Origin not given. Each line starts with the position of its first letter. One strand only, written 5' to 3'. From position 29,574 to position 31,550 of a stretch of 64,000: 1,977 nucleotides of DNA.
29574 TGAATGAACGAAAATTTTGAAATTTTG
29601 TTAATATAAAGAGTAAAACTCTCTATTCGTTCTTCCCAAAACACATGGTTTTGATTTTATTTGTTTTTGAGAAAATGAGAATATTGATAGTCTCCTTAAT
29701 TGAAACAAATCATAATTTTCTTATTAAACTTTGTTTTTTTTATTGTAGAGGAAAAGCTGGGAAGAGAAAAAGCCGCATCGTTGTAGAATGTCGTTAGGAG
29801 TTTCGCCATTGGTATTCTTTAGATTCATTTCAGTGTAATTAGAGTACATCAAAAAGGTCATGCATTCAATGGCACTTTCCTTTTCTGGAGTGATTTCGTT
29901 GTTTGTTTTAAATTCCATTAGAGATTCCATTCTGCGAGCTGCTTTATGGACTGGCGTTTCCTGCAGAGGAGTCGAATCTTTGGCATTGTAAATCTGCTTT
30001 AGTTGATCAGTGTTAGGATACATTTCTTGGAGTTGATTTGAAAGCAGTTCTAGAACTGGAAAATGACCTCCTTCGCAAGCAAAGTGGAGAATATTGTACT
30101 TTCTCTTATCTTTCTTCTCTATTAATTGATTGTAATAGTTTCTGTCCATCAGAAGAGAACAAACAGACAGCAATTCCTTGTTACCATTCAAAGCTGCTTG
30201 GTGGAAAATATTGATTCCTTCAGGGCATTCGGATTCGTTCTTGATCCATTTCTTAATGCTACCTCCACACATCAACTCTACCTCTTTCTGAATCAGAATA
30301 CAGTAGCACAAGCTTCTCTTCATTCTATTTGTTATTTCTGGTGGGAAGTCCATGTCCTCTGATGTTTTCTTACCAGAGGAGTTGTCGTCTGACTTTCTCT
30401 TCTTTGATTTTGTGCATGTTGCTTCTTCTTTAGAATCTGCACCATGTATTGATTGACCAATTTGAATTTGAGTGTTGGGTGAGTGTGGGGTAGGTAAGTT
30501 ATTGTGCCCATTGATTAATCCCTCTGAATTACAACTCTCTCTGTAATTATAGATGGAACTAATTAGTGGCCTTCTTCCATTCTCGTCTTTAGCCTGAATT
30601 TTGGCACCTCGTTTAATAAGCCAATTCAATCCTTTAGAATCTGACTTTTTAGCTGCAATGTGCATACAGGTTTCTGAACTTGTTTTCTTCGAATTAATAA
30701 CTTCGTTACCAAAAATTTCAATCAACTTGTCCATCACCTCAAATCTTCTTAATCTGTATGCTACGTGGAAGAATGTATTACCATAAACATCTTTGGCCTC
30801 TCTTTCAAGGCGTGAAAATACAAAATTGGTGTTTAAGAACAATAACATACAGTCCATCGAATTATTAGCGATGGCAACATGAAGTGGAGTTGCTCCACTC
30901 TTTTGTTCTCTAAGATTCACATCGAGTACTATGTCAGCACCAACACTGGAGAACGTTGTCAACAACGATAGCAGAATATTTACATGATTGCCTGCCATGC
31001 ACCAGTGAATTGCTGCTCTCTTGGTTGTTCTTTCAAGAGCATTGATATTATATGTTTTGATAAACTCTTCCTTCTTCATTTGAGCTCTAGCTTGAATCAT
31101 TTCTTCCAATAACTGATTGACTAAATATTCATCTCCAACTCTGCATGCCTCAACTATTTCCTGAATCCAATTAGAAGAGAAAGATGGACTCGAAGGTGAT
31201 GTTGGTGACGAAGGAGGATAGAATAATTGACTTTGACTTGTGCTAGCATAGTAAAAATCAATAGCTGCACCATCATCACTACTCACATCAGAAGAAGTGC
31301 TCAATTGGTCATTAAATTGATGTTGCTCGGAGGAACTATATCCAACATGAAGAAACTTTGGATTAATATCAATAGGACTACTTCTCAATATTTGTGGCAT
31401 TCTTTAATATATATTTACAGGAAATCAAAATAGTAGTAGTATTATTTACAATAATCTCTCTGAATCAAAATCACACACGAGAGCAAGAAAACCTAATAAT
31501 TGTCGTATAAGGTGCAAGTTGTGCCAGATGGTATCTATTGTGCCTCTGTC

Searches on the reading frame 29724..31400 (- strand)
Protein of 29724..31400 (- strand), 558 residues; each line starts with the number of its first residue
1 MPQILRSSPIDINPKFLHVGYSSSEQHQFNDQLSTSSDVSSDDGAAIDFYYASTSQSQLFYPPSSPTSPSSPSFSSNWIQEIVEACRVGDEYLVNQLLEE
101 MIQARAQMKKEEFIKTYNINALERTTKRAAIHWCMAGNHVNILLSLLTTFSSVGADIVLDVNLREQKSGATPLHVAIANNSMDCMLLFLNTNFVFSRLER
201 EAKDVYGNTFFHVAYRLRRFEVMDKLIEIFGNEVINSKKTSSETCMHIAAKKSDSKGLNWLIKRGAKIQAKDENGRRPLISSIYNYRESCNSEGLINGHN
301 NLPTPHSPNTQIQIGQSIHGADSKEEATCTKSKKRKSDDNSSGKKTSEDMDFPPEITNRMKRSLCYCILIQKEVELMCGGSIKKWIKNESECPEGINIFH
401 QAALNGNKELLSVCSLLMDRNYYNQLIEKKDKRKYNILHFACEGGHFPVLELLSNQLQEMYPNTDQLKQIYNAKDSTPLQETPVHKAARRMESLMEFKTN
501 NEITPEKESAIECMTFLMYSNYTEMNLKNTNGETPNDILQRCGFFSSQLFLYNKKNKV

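Call 37: search_protein_families(library=pfam, proteins=[window:29724-31400:-], max_evalue=0.01)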
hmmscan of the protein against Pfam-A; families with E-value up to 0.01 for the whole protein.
window:29724-31400:- (558 aa): 6 families
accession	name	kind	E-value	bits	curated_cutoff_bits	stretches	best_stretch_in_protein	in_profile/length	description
PF12796.13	Ank_2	-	7e-24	84.7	27.3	4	84-189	3-80/90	Ankyrin repeats (3 copies)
PF13606.12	Ank_3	-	1.2e-19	68.5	22.3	0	169-190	2-23/30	Ankyrin repeat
PF13637.12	Ank_4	-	1.2e-16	60.8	22.7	1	131-189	1-50/50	Ankyrin repeats (many copies)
PF13857.12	Ank_5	-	5.5e-16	58.9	27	2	427-454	9-36/56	Ankyrin repeats (many copies)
PF00023.36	Ank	-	2e-14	53.3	21.1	0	169-189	2-22/33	Ankyrin repeat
PF24521.3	Ank_KRIT1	-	0.00032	20.9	80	0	421-479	32-89/149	KRIT1 ankyrin-repeats domain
